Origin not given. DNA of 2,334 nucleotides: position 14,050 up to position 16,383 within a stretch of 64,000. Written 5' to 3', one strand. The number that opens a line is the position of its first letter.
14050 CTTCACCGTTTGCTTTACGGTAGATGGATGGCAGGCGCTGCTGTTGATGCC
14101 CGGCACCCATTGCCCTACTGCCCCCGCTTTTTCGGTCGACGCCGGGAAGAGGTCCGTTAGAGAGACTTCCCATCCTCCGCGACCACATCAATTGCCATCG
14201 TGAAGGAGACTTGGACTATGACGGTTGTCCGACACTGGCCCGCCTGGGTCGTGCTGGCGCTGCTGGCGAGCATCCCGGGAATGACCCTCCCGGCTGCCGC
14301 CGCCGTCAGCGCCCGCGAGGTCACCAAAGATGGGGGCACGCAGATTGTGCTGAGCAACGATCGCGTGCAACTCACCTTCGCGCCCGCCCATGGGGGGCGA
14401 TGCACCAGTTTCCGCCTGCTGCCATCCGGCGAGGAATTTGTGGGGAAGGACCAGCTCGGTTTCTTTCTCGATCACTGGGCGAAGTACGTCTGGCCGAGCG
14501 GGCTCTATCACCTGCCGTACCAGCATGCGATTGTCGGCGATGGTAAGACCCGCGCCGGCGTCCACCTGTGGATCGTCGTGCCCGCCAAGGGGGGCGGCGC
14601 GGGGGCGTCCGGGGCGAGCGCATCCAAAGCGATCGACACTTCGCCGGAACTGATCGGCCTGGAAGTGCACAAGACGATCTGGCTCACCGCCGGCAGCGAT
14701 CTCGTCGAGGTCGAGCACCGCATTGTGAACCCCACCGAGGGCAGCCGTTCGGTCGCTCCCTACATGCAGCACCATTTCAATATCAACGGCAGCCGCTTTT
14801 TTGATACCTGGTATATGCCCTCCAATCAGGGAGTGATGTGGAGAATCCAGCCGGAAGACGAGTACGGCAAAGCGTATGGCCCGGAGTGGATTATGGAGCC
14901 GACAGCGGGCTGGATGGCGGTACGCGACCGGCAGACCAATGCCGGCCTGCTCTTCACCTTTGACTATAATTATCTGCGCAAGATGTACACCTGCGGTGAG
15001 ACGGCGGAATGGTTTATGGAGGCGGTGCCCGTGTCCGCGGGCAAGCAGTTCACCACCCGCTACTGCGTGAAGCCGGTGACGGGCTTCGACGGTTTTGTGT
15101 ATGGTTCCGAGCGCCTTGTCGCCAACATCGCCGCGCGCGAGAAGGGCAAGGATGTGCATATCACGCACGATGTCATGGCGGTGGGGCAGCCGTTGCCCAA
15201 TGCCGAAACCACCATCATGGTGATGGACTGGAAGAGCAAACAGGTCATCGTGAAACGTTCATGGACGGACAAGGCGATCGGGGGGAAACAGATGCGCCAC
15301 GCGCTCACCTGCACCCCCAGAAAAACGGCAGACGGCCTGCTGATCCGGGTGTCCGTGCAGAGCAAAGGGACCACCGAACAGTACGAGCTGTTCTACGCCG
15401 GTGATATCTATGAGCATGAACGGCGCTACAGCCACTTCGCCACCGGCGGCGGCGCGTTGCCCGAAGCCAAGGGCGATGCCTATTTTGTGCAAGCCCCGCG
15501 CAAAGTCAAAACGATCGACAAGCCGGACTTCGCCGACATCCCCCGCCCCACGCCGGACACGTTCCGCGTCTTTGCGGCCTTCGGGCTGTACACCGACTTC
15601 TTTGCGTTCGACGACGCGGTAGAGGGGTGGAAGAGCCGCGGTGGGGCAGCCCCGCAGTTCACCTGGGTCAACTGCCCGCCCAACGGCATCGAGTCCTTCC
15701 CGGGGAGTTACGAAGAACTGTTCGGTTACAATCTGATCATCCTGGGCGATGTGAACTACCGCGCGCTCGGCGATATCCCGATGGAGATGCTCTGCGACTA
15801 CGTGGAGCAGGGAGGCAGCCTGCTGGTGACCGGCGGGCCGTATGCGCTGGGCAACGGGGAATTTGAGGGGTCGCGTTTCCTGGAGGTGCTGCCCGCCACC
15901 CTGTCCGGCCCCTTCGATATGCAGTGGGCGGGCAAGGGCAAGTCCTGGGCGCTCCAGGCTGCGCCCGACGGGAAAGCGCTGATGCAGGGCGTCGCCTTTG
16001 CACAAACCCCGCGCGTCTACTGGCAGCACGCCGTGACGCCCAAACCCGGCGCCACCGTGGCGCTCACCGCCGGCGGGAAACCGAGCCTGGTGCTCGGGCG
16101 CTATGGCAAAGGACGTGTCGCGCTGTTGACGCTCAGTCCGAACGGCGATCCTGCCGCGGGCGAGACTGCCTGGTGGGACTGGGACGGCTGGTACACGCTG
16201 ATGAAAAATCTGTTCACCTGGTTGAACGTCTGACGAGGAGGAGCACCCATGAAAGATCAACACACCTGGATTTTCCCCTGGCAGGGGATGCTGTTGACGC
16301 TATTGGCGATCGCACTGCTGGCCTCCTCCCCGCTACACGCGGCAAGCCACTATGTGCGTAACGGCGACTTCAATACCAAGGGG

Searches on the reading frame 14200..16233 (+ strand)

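Call 63: search_protein_families(library=pfam, proteins=[window:14200-16233:+], max_evalue=0.001)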
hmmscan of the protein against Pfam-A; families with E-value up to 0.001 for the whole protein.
window:14200-16233:+ (677 aa): 1 family
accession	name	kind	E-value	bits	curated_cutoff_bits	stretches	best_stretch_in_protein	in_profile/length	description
PF07090.17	GATase1_like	-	3.8e-10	40.2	27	1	498-676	55-246/247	Putative glutamine amidotransferase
